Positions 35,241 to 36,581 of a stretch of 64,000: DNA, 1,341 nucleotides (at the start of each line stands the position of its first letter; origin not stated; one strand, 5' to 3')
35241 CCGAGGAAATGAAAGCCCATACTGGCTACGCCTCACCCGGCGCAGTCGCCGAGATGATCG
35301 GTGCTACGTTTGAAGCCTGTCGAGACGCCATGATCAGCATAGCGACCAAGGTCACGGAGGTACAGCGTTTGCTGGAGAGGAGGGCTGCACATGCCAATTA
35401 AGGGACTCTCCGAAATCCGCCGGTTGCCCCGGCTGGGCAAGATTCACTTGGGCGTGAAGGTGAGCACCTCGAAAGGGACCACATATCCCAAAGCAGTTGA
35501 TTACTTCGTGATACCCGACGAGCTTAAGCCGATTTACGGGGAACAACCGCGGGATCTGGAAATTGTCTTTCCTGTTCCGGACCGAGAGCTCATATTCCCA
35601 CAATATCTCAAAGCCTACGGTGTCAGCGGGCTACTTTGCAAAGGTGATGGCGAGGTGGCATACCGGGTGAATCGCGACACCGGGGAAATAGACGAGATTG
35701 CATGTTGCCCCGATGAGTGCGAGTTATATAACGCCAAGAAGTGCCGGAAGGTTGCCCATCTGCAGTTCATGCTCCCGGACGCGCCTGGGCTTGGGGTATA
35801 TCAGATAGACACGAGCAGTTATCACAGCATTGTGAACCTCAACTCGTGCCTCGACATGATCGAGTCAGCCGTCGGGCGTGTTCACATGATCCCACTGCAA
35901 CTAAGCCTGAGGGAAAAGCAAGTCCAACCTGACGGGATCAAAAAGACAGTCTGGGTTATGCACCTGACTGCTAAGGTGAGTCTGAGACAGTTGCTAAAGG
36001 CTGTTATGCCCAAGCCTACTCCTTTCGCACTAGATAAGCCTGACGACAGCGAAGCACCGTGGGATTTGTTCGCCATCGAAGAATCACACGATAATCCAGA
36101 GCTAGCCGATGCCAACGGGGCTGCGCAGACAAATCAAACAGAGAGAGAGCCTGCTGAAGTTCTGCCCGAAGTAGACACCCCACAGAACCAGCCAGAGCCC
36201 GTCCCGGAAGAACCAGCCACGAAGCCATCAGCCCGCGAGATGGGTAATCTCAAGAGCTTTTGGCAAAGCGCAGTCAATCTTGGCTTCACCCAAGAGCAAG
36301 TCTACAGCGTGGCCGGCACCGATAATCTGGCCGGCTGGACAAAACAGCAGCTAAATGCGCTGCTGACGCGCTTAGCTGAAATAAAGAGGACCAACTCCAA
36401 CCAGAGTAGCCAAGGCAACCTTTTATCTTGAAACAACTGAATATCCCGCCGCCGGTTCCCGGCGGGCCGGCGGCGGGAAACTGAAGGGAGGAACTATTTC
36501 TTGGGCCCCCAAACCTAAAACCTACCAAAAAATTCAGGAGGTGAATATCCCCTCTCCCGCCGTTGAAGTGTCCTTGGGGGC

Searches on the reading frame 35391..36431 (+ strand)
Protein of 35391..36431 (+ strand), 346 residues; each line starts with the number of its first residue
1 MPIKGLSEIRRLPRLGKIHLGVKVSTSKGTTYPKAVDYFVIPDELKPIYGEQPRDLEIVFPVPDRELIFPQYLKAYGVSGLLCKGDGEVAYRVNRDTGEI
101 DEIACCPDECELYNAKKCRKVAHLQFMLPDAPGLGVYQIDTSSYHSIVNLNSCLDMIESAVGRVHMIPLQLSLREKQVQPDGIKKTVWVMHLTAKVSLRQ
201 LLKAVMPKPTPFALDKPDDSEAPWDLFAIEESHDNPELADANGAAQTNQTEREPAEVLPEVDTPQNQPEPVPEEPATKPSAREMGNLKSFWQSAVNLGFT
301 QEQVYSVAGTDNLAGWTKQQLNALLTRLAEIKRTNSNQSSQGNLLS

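Call 3: search_protein_families(library=pfam, proteins=[window:35391-36431:+], max_evalue=0.1)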
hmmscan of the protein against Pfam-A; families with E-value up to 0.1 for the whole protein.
window:35391-36431:+ (346 aa): 1 family
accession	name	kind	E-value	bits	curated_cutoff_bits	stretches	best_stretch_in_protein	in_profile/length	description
PF18897.5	Gp3-like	-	8.4e-52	176.3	23.6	1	15-193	1-189/191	Recombination directionality factor-like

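Call 5: search_protein_families(library=phrogs, proteins=[window:35391-36431:+], max_evalue=0.01)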
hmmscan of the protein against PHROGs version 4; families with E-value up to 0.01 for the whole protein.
window:35391-36431:+ (346 aa): 2 families
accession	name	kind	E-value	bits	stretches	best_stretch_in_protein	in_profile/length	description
phrog_16191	-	unknown function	2e-13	51.2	1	96-245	110-254/390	-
phrog_20131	-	unknown function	0.0089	15.8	0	141-251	179-286/403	-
